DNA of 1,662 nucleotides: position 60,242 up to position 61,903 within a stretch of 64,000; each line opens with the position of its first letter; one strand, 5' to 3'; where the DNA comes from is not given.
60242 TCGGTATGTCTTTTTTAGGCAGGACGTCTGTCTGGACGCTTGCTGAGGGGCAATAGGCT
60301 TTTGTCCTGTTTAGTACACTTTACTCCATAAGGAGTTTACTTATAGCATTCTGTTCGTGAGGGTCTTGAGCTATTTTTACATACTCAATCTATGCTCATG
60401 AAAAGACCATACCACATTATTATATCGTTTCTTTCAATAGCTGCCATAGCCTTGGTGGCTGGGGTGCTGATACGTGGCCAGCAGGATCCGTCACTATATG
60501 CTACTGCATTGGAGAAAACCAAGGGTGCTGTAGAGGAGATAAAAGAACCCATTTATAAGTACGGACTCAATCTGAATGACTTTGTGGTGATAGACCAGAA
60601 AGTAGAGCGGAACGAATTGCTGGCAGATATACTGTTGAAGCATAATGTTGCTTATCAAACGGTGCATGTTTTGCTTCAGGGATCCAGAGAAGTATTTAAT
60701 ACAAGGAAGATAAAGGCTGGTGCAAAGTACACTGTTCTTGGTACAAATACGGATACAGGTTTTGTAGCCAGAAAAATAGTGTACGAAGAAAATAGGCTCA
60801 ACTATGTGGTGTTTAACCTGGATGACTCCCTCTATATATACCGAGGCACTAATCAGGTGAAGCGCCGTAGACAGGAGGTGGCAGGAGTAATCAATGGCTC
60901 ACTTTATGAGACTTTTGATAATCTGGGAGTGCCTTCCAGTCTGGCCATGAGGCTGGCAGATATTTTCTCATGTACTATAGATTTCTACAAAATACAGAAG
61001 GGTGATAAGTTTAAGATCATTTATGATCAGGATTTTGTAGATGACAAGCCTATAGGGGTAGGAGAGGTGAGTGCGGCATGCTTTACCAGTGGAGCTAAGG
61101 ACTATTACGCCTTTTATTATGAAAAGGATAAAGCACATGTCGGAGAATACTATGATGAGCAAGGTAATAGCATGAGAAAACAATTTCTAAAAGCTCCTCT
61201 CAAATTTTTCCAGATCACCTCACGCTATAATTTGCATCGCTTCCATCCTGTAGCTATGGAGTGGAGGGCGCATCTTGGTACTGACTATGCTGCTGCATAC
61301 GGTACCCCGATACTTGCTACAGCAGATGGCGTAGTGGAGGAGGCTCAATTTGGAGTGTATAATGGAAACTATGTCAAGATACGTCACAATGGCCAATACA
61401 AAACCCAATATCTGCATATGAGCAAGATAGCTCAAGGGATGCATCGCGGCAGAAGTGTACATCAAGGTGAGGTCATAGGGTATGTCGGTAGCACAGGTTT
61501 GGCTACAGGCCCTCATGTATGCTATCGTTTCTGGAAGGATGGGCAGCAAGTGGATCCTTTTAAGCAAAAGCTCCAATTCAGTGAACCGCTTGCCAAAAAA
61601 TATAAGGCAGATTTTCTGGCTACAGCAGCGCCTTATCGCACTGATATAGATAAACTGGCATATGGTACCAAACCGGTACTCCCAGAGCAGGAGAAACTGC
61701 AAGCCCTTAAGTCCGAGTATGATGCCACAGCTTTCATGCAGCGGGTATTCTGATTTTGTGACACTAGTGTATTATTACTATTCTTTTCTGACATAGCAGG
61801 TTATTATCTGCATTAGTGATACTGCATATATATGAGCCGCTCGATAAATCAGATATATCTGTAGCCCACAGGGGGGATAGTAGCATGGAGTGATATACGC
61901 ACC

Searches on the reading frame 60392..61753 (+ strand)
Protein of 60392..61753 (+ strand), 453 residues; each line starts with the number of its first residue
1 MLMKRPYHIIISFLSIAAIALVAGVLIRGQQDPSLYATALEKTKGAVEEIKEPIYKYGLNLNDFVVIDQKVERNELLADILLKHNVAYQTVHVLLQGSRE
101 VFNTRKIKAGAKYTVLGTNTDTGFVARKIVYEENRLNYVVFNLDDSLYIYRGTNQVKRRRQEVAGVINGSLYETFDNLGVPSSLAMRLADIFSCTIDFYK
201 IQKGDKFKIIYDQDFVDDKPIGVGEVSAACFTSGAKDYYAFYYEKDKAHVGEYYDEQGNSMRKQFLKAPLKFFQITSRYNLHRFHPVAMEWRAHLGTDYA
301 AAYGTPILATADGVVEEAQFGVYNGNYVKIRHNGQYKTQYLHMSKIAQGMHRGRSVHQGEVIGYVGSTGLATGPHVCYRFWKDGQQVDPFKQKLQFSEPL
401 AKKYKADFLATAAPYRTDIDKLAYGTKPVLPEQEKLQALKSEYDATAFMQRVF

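Call 80: search_protein_families(library=pfam, proteins=[window:60392-61753:+], max_evalue=0.00001)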
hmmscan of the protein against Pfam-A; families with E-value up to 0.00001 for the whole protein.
window:60392-61753:+ (453 aa): 2 families
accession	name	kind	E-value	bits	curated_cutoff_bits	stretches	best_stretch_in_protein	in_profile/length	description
PF01551.29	Peptidase_M23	-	8.6e-29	100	28.7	1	293-389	2-96/96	Peptidase family M23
PF19425.4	Csd3_N2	-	1.3e-14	54.6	27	1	160-280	6-121/122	Csd3 second domain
